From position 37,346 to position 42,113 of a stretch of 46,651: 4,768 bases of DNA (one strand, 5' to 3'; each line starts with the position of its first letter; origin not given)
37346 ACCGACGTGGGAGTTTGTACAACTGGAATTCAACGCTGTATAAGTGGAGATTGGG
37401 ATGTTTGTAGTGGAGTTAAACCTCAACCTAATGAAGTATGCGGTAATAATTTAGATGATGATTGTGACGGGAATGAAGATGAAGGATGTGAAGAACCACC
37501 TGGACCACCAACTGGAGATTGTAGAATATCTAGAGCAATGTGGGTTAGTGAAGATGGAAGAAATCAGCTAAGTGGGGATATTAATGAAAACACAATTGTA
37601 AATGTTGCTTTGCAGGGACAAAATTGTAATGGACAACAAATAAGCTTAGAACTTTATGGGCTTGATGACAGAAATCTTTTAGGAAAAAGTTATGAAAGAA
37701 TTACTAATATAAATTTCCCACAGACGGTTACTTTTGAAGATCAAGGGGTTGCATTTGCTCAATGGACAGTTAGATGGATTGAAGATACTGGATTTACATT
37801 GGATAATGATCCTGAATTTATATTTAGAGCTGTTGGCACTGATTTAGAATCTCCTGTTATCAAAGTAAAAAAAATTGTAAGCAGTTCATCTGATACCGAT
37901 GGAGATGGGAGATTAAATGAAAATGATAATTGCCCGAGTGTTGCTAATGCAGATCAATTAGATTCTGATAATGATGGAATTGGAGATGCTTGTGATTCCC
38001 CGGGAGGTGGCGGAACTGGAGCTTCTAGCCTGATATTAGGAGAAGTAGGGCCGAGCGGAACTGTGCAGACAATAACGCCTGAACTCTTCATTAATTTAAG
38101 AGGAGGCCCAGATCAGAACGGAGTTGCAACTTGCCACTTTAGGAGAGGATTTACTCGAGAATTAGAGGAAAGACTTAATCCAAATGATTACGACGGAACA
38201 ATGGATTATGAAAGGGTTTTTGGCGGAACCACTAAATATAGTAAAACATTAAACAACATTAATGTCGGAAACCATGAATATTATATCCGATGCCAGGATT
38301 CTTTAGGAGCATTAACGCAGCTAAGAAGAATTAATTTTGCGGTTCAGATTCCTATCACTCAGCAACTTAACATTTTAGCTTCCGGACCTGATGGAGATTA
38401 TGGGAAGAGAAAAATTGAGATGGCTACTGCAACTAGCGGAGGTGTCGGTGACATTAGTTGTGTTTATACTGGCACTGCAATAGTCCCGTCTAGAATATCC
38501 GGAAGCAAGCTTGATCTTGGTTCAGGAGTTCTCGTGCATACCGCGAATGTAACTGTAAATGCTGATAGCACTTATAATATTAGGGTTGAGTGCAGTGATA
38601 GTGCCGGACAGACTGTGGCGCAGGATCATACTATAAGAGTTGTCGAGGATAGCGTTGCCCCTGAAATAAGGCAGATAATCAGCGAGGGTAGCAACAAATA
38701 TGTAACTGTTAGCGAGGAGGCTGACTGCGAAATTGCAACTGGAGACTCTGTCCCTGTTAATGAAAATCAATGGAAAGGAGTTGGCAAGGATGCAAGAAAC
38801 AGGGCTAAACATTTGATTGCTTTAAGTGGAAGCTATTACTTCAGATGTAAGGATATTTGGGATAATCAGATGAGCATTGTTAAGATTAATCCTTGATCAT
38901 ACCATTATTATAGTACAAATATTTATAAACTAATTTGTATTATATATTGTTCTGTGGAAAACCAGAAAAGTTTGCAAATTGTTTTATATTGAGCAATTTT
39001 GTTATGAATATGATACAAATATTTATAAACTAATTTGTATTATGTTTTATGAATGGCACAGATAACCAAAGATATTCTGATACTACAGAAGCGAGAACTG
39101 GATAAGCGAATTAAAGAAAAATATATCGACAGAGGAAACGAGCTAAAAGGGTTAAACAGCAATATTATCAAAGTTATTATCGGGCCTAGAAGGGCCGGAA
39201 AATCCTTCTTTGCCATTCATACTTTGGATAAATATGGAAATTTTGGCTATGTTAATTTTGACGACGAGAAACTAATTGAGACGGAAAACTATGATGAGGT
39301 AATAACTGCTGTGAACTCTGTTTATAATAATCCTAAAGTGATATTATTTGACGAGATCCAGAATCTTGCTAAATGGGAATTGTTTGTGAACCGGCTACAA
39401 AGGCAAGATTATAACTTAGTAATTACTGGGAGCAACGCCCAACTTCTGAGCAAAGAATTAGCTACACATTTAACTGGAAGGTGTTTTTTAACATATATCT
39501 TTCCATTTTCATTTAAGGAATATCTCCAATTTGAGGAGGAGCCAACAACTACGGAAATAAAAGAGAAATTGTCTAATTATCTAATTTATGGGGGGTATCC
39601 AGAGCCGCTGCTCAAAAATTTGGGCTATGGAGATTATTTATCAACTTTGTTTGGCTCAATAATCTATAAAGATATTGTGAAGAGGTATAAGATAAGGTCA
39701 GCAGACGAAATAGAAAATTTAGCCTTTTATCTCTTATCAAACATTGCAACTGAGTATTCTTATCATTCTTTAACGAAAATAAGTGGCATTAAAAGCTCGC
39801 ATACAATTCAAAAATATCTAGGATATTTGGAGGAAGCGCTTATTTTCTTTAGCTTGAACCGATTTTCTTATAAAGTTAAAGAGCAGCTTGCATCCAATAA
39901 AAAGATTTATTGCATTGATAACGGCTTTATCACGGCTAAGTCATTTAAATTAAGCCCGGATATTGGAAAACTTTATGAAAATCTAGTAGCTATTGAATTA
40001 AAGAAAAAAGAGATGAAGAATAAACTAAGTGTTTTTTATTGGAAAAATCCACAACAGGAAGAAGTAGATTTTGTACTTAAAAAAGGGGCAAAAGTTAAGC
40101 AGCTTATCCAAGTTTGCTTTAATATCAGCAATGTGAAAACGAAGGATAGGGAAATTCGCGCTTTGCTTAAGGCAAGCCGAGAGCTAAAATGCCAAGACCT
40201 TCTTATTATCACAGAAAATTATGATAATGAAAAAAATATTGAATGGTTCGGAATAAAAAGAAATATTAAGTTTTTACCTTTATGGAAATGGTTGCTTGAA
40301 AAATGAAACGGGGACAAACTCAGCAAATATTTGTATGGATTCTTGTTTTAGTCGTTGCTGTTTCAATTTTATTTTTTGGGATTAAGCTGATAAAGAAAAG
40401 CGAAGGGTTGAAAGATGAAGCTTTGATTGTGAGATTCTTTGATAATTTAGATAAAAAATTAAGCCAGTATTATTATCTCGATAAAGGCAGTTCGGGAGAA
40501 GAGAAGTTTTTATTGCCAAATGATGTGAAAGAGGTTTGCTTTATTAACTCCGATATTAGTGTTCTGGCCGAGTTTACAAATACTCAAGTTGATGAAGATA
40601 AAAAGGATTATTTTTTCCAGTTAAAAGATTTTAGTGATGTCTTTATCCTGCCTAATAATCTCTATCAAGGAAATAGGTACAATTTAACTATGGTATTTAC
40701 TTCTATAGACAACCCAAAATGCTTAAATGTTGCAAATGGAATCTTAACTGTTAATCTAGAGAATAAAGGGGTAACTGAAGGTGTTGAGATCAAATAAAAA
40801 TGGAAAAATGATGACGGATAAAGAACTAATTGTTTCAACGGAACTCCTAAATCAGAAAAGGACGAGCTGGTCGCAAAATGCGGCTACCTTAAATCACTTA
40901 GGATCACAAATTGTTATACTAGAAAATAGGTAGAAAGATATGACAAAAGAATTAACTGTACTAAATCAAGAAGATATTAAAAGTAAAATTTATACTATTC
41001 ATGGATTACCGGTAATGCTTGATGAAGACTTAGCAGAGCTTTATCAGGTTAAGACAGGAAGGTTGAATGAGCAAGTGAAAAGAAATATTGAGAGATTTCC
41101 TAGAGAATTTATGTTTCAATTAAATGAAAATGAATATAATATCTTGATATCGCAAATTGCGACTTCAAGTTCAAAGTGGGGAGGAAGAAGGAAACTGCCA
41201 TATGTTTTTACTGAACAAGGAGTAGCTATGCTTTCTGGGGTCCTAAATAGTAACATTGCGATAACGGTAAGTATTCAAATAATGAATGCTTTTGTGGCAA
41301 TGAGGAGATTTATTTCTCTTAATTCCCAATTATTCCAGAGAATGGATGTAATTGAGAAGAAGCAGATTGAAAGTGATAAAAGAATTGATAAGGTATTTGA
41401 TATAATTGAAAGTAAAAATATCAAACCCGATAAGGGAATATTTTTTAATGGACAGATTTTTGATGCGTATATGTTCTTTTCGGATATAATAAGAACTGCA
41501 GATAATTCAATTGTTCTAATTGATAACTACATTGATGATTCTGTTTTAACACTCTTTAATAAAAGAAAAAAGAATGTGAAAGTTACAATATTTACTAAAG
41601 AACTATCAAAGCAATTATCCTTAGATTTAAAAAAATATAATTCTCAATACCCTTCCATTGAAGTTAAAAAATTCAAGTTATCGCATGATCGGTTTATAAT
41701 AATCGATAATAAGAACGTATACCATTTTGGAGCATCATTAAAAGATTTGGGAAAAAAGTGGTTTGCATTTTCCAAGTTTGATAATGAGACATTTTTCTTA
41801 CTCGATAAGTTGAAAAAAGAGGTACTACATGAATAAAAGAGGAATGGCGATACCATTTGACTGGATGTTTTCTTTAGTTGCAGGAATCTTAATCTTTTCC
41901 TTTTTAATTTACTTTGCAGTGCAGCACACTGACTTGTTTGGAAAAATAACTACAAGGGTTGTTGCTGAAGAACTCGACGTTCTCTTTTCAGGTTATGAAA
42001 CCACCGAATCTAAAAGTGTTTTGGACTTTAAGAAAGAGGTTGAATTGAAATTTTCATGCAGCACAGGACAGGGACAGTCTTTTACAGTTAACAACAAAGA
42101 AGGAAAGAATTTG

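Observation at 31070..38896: Mosaic architecture of the 2608-aa giant protein, including eukaryote-like thrombospondin type 3 repeats and Cys-rich DNDCD repeats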

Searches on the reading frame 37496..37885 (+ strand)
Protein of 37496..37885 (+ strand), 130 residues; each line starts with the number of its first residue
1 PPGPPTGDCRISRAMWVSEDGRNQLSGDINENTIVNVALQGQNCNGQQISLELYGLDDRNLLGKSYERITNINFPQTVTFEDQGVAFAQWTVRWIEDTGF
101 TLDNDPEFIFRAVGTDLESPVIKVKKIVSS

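Call 24: search_protein_families(library=pfam, proteins=[window:37496-37885:+], max_evalue=1)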
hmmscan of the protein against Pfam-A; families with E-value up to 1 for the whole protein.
window:37496-37885:+ (130 aa): 0 families

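Call 38: search_solved_structures(query=A2, max_evalue=10)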
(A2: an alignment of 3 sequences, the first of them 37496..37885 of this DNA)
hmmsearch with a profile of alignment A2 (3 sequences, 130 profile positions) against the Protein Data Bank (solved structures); distinct sequences matched with E-value up to 10: 6.
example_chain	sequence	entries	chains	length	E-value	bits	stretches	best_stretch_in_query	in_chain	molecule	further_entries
3rj4_A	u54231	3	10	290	1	12.6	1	28-65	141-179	7-cyano-7-deazaguanine Reductase QueF | NADPH-dependent 7-cyano-7-deazaguanine reductase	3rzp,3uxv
3s19_A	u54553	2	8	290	1.1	12.5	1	28-65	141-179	NADPH-dependent 7-cyano-7-deazaguanine reductase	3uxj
4ghm_A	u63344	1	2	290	1.1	12.5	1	28-65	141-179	NADPH-dependent 7-cyano-7-deazaguanine reductase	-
3bp1_A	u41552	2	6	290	1.1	12.5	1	28-65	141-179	NADPH-dependent 7-cyano-7-deazaguanine reductase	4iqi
2hq4_A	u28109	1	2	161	1.6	12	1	35-83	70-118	Hypothetical protein PH1570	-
8byp_N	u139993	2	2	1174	4.8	10.5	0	23-87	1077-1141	NTNH/X | non-toxic non-hemagglutinin protein X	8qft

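Call 61: find_homologous_proteins(query=A6, max_evalue=0.001)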
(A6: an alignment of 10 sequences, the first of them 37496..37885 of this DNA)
Query A6 (10 sequences): 555 candidates shared short words with the query, none scored E <= 0.001.

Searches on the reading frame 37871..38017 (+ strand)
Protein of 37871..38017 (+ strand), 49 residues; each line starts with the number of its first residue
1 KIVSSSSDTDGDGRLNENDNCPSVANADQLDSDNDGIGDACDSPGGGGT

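Call 24: search_protein_families(library=pfam, proteins=[window:37871-38017:+], max_evalue=1)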
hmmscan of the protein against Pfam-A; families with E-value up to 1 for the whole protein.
window:37871-38017:+ (49 aa): 3 families
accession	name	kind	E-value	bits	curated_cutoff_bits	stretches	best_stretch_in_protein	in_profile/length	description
PF02412.23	TSP_3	-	6.9e-11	42.1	25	2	7-29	14-36/36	Thrombospondin type 3 repeat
PF13833.12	EF-hand_8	-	0.21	11.8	28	0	8-21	35-48/54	EF-hand domain pair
PF05901.16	Excalibur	-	0.23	12.3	22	0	28-38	24-34/36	Excalibur calcium-binding domain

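Call 81: search_solved_structures(query=window:37871-38017:+, max_evalue=1, show_alignments=2)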
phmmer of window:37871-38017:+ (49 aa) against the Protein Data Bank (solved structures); distinct sequences matched with E-value up to 1: 11.
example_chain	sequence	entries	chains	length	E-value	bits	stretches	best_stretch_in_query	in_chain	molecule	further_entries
3fby_A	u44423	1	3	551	2.1e-37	127.5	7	7-43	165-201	Cartilage oligomeric matrix protein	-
2rhp_A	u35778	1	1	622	1.1e-33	116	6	6-43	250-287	Thrombospondin-2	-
1yo8_A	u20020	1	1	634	2.2e-33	115.1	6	6-43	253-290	thrombospondin-2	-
1ux6_A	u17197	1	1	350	8.8e-16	60.3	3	6-43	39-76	THROMBOSPONDIN-1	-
5wtl_A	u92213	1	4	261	2.4e-09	40.3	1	8-26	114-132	OmpA family protein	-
3akb_A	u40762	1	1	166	0.0039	21.1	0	5-25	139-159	Putative calcium binding protein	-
3aka_A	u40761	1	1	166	0.004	21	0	5-25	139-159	Putative calcium binding protein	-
8fns_A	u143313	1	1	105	0.077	17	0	7-39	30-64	EF-hand domain-containing protein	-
6mi5_X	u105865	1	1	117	0.12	16.4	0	6-45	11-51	Lanmodulin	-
2m7n_A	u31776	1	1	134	0.24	15.5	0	3-38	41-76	Calcium-binding protein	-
1jfj_A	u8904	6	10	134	0.24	15.5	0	3-38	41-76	CALCIUM-BINDING PROTEIN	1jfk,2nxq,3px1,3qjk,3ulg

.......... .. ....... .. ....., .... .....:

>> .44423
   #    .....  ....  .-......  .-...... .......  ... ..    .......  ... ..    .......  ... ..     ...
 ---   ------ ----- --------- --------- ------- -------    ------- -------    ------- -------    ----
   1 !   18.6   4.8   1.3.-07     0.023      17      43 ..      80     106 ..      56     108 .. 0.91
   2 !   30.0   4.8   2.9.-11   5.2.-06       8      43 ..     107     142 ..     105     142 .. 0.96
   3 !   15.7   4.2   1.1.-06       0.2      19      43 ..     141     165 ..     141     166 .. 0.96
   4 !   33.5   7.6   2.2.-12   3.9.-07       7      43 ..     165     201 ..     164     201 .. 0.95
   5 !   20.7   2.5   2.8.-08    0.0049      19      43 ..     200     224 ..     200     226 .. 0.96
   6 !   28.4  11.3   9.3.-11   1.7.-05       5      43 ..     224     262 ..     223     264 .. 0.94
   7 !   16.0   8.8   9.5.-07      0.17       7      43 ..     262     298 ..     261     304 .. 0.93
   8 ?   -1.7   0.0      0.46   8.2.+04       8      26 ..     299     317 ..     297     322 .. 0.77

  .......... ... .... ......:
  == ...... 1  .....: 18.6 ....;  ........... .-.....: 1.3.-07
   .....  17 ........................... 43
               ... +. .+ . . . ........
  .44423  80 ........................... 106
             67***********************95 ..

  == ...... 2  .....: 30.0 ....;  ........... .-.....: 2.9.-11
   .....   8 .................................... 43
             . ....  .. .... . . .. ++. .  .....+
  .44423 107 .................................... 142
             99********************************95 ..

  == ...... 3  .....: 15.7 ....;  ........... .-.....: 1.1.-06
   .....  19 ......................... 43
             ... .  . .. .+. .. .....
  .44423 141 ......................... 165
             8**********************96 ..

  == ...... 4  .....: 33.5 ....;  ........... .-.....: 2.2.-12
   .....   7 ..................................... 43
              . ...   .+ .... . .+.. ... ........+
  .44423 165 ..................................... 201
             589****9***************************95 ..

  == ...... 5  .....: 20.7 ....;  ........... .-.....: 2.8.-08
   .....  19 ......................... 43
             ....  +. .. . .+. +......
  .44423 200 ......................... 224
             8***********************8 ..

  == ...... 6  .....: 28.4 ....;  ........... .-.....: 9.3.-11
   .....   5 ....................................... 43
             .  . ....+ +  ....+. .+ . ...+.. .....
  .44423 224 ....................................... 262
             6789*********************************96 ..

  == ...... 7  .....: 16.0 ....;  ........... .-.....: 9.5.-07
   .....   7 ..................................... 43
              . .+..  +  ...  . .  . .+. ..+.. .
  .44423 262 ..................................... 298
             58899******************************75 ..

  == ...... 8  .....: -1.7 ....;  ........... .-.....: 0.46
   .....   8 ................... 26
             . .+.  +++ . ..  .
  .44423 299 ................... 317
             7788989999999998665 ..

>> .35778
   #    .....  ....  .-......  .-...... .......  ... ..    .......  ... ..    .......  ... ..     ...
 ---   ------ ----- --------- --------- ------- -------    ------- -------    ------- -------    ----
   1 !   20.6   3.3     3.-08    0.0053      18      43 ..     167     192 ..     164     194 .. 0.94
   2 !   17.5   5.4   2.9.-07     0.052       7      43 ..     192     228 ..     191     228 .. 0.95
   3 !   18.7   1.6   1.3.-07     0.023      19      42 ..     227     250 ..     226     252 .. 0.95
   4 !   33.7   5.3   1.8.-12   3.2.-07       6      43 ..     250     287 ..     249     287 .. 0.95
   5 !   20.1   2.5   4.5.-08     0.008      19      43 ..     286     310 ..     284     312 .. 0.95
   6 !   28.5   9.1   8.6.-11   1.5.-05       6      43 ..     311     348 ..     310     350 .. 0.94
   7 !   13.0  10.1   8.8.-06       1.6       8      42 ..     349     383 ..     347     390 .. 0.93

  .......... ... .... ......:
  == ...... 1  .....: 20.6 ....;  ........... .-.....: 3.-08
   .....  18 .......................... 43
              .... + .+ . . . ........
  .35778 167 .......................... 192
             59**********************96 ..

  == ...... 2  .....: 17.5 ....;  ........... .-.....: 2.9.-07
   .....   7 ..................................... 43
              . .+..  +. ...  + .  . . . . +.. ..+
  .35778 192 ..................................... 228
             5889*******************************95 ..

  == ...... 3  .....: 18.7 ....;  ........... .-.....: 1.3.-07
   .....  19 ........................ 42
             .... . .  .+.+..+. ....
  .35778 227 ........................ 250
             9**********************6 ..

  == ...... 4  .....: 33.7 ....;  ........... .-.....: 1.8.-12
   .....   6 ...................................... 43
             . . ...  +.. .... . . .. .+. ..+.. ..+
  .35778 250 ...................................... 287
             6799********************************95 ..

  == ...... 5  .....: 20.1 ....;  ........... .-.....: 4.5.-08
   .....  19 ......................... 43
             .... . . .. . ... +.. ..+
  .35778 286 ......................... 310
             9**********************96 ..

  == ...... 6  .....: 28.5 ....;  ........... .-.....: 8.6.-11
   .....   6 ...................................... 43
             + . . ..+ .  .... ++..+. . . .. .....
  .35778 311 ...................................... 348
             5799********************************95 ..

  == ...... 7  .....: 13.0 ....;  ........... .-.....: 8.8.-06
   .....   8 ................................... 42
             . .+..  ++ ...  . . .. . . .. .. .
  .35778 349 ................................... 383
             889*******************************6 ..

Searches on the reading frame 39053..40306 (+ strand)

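Call 10: search_protein_families(library=pfam, proteins=[window:39053-40306:+], max_evalue=0.01)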
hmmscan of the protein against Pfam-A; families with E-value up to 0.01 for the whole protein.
window:39053-40306:+ (417 aa): 2 families
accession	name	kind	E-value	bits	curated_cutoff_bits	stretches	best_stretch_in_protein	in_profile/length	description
PF13173.12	AAA_14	-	9.3e-31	106.9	27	1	38-158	3-129/129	AAA domain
PF13635.12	DUF4143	-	3.7e-23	82.5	28.1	1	206-355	2-158/160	Domain of unknown function (DUF4143)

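Call 104: search_protein_families(library=phrogs, proteins=[window:39053-40306:+], max_evalue=0.01)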
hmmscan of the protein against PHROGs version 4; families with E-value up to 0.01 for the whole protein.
window:39053-40306:+ (417 aa): 0 families

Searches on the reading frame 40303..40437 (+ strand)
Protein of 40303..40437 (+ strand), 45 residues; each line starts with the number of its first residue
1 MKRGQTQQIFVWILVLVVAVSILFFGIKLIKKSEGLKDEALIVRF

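Call 83: search_protein_families(library=pfam, proteins=[window:40303-40437:+], max_evalue=10)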
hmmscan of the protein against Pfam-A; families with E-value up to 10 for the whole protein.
seq(45 aa): 4 families
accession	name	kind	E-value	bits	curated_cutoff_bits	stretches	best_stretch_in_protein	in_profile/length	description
PF00584.25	SecE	-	0.0081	16.5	22.7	1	3-30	19-46/55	SecE/Sec61-gamma subunits of protein translocation complex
PF13624.11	SurA_N_3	-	0.047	14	27.2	1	3-35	6-38/162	SurA-like N-terminal domain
PF01405.22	PsbT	-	0.071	13.4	22.4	1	10-27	4-21/29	Photosystem II reaction centre T protein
PF20088.4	DUF6480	-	0.34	11.3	25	1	2-27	48-73/78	Family of unknown function (DUF6480)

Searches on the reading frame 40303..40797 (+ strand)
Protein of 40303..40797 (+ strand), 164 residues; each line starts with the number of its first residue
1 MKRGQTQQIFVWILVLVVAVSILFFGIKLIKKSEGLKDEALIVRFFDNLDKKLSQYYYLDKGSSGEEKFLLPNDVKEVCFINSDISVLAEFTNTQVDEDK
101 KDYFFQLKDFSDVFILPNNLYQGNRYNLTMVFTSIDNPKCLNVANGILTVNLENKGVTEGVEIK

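Call 10: search_protein_families(library=pfam, proteins=[window:40303-40797:+], max_evalue=0.01)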
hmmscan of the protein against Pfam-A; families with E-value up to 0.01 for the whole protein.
window:40303-40797:+ (164 aa): 0 families

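Call 53: search_protein_families(library=ncbifam, proteins=[window:40303-40797:+], max_evalue=1)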
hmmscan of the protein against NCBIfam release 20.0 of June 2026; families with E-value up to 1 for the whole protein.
window:40303-40797:+ (164 aa): 1 family
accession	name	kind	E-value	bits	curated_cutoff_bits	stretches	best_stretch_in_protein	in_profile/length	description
NF008825.0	PRK11875.1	equivalog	0.012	15.3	55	1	10-27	4-21/31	photosystem II reaction center protein T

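Call 104: search_protein_families(library=phrogs, proteins=[window:40303-40797:+], max_evalue=0.01)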
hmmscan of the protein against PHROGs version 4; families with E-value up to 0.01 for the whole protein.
window:40303-40797:+ (164 aa): 0 families

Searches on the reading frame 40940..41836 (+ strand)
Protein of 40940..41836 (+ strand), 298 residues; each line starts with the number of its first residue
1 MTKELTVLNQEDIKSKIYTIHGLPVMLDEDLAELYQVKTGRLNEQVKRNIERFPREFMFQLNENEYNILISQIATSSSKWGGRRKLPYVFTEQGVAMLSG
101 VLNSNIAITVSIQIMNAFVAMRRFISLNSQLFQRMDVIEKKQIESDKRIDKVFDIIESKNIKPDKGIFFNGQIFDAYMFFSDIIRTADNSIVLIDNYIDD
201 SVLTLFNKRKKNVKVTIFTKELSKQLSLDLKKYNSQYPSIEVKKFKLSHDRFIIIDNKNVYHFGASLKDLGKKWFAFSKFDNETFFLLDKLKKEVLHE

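Call 10: search_protein_families(library=pfam, proteins=[window:40940-41836:+], max_evalue=0.01)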
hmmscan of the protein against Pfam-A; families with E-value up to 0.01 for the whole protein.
window:40940-41836:+ (298 aa): 2 families
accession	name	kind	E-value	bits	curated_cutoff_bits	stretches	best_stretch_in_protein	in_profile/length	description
PF10543.14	ORF6N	-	6.7e-35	119.7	27.8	1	15-101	1-86/86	ORF6N domain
PF09669.15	Phage_pRha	-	0.003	18.5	29.9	0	40-122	11-90/91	Phage regulatory protein Rha (Phage_pRha)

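Call 104: search_protein_families(library=phrogs, proteins=[window:40940-41836:+], max_evalue=0.01)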
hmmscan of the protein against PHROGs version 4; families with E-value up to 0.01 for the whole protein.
window:40940-41836:+ (298 aa): 6 families
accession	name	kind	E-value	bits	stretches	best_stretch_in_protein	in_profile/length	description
phrog_4792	-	transcription regulation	1.9e-31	110.7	1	12-127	12-128/268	anti-repressor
phrog_1726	-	transcription regulation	7.7e-08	33.4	1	19-157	11-161/264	anti-repressor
phrog_1760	-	transcription regulation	2e-06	28.6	1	17-119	12-116/232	anti-repressor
phrog_2379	-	transcription regulation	4.6e-05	24.2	1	22-112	17-109/187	anti-repressor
phrog_7755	-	transcription regulation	0.00098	19.6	1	16-152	125-269/282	anti-repressor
phrog_518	-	transcription regulation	0.0011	19.5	1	72-136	66-124/268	Rha-like transcriptional regulator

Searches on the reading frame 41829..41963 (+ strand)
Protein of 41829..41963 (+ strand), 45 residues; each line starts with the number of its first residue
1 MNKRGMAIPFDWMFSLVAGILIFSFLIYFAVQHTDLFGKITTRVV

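Call 83: search_protein_families(library=pfam, proteins=[window:41829-41963:+], max_evalue=10)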
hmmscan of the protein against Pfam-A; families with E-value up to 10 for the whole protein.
seq(45 aa): 2 families
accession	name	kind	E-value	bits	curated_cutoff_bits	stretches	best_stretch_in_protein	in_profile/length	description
PF04241.20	DUF423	-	0.03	15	25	1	14-41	54-82/86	Protein of unknown function (DUF423)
PF05933.18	Fun_ATP-synt_8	-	0.084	13.5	26.1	1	8-30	5-27/48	Fungal ATP synthase protein 8 (A6L)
